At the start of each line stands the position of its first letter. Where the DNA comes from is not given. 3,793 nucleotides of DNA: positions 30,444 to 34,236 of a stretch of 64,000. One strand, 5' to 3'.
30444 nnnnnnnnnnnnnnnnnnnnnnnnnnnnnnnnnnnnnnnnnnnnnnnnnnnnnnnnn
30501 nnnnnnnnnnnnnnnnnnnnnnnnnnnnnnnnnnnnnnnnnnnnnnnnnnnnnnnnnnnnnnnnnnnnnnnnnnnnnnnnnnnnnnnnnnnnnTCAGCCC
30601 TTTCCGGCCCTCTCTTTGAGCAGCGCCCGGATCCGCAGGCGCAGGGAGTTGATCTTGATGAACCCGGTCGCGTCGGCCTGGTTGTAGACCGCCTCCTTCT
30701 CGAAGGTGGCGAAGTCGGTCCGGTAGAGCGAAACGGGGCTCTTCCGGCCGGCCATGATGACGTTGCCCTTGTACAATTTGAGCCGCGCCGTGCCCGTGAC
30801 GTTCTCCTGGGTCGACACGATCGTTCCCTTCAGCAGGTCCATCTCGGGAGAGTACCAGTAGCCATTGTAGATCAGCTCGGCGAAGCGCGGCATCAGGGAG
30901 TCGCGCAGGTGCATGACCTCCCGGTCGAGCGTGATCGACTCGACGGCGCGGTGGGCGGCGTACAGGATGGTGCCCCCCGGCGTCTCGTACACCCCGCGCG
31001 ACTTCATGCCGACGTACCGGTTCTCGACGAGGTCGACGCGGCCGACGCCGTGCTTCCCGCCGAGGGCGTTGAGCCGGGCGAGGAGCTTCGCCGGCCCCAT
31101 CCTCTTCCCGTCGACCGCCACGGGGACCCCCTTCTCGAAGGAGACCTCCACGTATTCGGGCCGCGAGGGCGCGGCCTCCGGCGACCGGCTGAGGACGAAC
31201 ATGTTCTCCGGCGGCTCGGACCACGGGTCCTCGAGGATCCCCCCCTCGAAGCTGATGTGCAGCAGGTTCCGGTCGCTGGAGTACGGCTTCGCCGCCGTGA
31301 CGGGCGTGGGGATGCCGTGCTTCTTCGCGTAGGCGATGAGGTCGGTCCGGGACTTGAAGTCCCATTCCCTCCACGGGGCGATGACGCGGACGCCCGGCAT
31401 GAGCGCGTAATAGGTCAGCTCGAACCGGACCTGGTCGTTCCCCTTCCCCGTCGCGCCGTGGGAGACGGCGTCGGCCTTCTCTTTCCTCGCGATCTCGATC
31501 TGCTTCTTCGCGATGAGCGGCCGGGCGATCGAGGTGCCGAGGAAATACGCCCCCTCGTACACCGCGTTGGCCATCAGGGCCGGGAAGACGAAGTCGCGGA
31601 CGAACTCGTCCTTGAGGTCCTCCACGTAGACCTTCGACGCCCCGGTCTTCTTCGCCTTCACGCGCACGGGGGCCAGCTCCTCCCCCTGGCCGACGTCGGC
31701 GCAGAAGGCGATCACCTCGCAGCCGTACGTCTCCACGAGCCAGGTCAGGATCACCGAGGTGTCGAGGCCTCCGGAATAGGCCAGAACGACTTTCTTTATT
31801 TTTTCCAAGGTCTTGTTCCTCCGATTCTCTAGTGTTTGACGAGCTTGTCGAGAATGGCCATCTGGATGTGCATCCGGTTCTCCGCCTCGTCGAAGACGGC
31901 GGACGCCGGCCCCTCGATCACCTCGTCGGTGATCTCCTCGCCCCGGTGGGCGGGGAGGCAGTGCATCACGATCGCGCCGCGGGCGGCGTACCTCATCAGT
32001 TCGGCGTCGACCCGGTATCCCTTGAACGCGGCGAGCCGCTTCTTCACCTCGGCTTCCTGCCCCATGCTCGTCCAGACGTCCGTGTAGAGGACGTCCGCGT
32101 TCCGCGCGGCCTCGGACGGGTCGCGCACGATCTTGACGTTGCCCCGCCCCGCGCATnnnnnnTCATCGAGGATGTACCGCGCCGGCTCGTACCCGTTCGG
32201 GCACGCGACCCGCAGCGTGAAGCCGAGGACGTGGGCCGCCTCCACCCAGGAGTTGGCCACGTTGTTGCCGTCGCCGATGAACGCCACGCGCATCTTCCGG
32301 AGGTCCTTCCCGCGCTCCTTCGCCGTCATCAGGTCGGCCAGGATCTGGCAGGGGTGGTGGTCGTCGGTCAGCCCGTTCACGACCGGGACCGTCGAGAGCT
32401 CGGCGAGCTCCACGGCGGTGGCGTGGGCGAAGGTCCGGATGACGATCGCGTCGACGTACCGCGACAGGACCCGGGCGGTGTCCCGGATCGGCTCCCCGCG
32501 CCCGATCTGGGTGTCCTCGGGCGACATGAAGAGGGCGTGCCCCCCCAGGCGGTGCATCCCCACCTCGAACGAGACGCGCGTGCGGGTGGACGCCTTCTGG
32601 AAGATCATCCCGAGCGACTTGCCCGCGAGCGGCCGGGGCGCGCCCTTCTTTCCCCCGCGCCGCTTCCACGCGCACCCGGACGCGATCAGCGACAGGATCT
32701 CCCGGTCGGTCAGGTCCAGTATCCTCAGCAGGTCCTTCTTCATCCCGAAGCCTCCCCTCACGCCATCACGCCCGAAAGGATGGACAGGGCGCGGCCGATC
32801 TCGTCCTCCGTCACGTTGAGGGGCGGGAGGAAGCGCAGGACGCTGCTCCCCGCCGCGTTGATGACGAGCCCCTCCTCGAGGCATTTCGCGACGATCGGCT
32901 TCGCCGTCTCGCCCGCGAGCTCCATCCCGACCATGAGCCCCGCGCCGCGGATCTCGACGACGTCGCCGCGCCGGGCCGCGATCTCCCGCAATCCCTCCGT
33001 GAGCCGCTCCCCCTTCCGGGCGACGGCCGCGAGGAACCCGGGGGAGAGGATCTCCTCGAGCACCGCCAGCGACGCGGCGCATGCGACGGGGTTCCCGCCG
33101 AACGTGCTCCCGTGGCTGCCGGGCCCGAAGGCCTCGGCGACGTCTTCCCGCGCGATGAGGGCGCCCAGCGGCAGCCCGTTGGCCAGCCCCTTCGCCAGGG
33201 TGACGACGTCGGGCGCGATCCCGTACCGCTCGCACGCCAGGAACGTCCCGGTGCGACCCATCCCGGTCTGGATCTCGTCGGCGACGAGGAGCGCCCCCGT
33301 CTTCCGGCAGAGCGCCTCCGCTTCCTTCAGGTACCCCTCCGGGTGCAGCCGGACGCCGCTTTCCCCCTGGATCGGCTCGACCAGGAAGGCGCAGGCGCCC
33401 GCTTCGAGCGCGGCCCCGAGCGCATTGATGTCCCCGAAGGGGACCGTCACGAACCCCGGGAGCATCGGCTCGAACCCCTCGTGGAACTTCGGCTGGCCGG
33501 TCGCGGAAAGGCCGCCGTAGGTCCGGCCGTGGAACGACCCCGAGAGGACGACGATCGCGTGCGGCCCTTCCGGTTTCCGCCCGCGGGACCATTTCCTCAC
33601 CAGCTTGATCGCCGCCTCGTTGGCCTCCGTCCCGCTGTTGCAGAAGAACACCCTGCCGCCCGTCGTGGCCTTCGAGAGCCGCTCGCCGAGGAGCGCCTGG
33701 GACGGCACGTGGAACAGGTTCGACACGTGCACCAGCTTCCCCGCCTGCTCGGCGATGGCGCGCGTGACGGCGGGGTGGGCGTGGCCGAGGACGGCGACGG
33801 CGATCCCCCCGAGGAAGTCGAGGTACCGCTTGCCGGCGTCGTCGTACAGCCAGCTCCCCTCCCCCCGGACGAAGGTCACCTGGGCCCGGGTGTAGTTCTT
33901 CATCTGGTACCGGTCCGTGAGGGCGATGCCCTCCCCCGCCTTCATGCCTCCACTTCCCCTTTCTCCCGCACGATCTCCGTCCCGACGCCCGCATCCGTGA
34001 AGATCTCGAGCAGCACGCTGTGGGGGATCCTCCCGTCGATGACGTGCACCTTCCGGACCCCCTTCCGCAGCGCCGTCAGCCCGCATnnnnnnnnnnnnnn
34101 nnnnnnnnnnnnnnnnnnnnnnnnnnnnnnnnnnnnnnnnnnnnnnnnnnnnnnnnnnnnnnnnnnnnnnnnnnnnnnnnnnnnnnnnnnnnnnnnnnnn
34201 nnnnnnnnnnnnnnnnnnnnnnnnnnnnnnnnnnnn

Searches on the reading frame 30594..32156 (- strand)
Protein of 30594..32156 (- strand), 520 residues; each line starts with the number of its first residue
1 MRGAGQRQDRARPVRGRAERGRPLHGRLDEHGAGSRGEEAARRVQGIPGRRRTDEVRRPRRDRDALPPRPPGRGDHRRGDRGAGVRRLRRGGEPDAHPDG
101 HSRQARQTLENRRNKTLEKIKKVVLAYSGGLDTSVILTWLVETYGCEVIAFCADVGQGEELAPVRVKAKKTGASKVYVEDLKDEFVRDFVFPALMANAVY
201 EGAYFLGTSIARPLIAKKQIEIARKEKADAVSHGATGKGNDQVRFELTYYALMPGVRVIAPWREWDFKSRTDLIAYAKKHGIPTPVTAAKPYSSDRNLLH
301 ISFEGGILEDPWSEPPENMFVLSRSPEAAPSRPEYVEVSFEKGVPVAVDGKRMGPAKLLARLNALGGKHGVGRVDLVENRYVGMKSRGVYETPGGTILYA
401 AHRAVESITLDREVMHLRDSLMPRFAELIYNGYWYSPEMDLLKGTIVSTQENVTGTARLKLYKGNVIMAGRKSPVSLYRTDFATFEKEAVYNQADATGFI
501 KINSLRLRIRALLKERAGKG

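Call 70: search_protein_families(library=pfam, proteins=[window:30594-32156:-], max_evalue=0.001)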
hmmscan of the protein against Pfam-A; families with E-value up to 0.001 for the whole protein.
window:30594-32156:- (520 aa): 2 families
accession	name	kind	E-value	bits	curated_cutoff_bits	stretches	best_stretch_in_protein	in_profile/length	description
PF20979.2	Arginosuc_syn_C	-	5.2e-84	281.7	27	1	292-509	1-218/219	Arginosuccinate synthase C-terminal domain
PF00764.25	Arginosuc_synth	-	4.2e-68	228.9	27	1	122-283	1-162/162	Arginosuccinate synthase N-terminal HUP domain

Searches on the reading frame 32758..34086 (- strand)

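Call 70: search_protein_families(library=pfam, proteins=[window:32758-34086:-], max_evalue=0.001)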
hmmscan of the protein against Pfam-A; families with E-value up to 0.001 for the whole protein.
window:32758-34086:- (442 aa): 1 family
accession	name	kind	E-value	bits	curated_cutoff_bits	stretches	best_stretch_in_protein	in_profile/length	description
PF00202.27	Aminotran_3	-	3.4e-121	405.2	30.5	1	63-439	4-401/403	Aminotransferase class-III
